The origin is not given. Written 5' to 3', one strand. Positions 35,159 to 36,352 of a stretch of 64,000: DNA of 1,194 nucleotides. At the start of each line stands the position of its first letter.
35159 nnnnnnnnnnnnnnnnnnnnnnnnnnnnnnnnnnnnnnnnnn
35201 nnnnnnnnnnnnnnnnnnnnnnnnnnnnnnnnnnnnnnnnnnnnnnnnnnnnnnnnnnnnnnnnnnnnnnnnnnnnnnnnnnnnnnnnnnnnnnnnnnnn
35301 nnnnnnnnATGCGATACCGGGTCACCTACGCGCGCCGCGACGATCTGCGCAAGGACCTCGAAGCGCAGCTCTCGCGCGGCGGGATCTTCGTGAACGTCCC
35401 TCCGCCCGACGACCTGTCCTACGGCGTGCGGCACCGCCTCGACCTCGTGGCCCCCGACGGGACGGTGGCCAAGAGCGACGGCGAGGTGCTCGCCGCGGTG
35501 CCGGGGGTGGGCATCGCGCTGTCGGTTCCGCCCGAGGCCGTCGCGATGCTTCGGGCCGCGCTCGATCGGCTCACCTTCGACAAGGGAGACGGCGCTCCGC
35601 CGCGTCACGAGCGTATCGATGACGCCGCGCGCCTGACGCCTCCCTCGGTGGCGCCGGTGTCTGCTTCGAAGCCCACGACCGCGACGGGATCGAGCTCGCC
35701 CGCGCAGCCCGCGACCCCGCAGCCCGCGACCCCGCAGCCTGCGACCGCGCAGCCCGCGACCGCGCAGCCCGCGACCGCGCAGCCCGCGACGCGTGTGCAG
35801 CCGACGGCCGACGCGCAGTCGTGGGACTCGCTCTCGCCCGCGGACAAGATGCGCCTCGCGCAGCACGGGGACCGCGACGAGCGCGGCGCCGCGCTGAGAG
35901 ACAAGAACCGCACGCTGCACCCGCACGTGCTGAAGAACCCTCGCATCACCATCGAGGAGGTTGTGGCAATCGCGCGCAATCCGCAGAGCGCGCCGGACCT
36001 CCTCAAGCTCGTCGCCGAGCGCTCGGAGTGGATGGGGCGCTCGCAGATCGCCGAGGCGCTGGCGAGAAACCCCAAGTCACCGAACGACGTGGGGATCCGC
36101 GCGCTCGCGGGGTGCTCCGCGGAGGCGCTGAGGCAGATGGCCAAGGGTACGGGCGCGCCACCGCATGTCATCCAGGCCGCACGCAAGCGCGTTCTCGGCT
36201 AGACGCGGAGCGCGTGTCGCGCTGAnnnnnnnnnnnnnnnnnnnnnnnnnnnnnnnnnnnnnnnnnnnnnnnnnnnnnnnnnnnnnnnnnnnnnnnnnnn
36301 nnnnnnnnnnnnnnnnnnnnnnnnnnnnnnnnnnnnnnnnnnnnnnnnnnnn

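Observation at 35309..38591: cGAS/DncV-like (SMODS-type) nucleotidyltransferase next to a membrane-anchored NlpC/P60-like protein and a PilZ-like protein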

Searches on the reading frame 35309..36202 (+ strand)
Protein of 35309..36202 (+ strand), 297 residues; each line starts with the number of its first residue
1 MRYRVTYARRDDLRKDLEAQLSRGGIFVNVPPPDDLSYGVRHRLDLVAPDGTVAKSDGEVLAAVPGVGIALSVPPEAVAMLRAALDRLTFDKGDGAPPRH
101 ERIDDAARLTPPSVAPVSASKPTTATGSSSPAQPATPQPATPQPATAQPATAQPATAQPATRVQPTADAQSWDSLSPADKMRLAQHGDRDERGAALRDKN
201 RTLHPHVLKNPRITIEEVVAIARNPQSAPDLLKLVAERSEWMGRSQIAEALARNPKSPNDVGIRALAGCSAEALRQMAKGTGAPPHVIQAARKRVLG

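Call 7: search_protein_families(library=padloc, proteins=[window:35309-36202:+], max_evalue=1)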
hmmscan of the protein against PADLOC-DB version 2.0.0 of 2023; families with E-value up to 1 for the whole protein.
window:35309-36202:+ (297 aa): 0 families

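Call 8: search_protein_families(library=ncbifam, proteins=[window:35309-36202:+], max_evalue=1)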
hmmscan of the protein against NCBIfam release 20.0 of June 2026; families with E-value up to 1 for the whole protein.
window:35309-36202:+ (297 aa): 3 families
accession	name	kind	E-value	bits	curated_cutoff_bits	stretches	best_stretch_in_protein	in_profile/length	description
TIGR02266.1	gmx_TIGR02266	paralog_domain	0.065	13.4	68.7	1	1-72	4-81/96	TIGR02266 family protein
NF040983.1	BimA_second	exception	0.57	9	600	1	111-170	100-161/381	trimeric autotransporter actin-nucleating factor BimA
NF011531.0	PRK14971.1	equivalog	0.65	8.7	685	1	106-183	376-449/614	DNA polymerase III subunit gamma/tau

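Call 9: search_protein_families(library=pfam, proteins=[window:35309-36202:+], max_evalue=1)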
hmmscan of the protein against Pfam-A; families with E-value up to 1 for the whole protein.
window:35309-36202:+ (297 aa): 0 families

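Call 41: find_homologous_proteins(query=window:35309-36202:+)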
Query window:35309-36202:+ (297 aa): 128 proteins with E <= 0.001 among 8000 candidates; the best 120 are listed.
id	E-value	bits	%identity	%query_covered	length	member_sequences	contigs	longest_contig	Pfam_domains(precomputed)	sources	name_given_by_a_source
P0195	6.3e-186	635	100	100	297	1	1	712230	-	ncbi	ncbi:MAG: hypothetical protein U0326_01805 [Polyangiales bacterium]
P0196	9.4e-169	578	95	100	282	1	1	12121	-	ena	-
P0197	1.8e-157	541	88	100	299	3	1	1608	-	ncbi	-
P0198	1.1e-150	519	84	100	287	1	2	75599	-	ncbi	-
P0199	5.1e-130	451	76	100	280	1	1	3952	-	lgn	-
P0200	4.0e-122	425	71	100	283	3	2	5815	-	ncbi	-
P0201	8.0e-119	414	69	100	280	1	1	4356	-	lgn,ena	-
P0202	3.6e-109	383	63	100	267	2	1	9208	-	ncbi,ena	-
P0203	2.9e-92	327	55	99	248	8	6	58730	-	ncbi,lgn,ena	-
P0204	4.7e-92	327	54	99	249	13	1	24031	-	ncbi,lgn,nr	ncbi:MAG: hypothetical protein EPO40_09935 [Myxococcaceae bacterium]|nr:MAG: hypothetical protein EP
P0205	1.1e-91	325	54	100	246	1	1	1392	-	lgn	-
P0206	2.9e-91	324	56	100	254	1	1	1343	-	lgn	-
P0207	1.5e-89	318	54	99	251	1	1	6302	-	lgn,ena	-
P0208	2.3e-89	318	53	100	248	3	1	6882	-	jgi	-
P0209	2.7e-89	318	80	43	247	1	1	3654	-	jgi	jgi:uncharacterized protein YndB with AHSA1/START domain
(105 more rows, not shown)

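Call 46: search_protein_families(library=pfam, alignment_id=A4, max_evalue=0.1)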
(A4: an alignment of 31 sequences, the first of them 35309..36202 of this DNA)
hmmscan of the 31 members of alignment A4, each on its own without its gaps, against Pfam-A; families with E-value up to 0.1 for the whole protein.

A. member 1, window:35309-36202:+ (297 aa): 0 families

B. families by the number of members that match (of 31 scanned): 5 families
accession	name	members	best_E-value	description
PF25591.1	LRV_2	10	0.00062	Leucine Rich Repeat Variant domain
PF13646.12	HEAT_2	3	0.034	HEAT repeats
PF01816.23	LRV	1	0.02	Leucine rich repeat variant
PF12953.12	DUF3842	1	0.033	Domain of unknown function (DUF3842)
PF04886.17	PT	1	0.035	PT disordered repeat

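Call 47: search_solved_structures(query=A4, max_evalue=10, show_alignments=2)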
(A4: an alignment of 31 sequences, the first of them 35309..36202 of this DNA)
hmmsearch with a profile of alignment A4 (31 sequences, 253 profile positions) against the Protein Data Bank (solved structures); distinct sequences matched with E-value up to 10: 5.
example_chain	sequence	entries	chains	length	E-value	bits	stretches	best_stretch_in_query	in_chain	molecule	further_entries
4f4c_A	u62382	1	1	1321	0.44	13.4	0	199-236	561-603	Multidrug resistance protein pgp-1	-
6qa2_A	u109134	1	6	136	0.93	12.4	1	43-84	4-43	Nucleoside diphosphate kinase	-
4ane_A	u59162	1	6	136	1.1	12.1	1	43-83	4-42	NUCLEOSIDE DIPHOSPHATE KINASE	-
4anc_A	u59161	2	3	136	1.1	12.1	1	43-84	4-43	NUCLEOSIDE DIPHOSPHATE KINASE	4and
1k44_A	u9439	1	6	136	1.2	12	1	43-81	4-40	Nucleoside Diphosphate Kinase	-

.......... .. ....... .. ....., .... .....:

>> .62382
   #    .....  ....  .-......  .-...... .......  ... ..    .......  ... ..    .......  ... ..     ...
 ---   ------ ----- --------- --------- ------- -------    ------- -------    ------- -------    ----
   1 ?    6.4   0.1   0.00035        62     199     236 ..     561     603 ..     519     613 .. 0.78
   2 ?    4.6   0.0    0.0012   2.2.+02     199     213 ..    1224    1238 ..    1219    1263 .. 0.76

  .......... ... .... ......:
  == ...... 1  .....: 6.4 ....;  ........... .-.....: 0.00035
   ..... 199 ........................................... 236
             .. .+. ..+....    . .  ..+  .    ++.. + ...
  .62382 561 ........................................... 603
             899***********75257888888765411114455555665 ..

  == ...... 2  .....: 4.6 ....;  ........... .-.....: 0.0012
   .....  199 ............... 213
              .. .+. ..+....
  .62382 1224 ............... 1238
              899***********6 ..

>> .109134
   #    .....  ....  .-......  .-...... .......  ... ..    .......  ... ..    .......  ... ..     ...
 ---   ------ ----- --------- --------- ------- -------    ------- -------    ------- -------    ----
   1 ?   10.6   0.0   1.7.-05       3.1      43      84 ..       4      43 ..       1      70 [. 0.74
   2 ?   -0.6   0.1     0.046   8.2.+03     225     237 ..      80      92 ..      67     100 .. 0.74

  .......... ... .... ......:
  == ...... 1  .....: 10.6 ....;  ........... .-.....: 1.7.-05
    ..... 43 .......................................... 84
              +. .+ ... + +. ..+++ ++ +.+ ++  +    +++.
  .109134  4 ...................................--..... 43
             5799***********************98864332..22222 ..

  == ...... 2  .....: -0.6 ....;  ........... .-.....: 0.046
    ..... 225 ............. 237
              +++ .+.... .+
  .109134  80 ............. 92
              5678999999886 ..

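Call 49: search_protein_families(library=ncbifam, alignment_id=A4, max_evalue=0.1)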
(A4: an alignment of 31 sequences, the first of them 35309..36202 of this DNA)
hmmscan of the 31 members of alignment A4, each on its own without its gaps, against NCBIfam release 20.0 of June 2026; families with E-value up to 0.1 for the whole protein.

A. member 1, window:35309-36202:+ (297 aa): 1 family
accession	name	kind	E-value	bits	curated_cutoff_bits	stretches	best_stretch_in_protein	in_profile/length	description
TIGR02266.1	gmx_TIGR02266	paralog_domain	0.065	13.4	68.7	0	1-72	4-81/96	TIGR02266 family protein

B. families by the number of members that match (of 31 scanned): 7 families
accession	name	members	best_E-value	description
TIGR02266.1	gmx_TIGR02266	14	0.00042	TIGR02266 family protein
NF052659.1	SpbR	3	0.021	SpbR family protein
NF041597.1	T3SS_coreg_PtrC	1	0.0019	type III secretion system co-regulatory protein PtrC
NF033856.1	T4SS_effec_BID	1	0.0078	BID domain-containing T4SS effector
NF033761.1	gliding_GltJ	1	0.027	adventurous gliding motility protein GltJ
NF033572.1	transpos_ISKra4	1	0.049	ISKra4 family transposase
NF009270.0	PRK12627.1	1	0.054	FlgB family protein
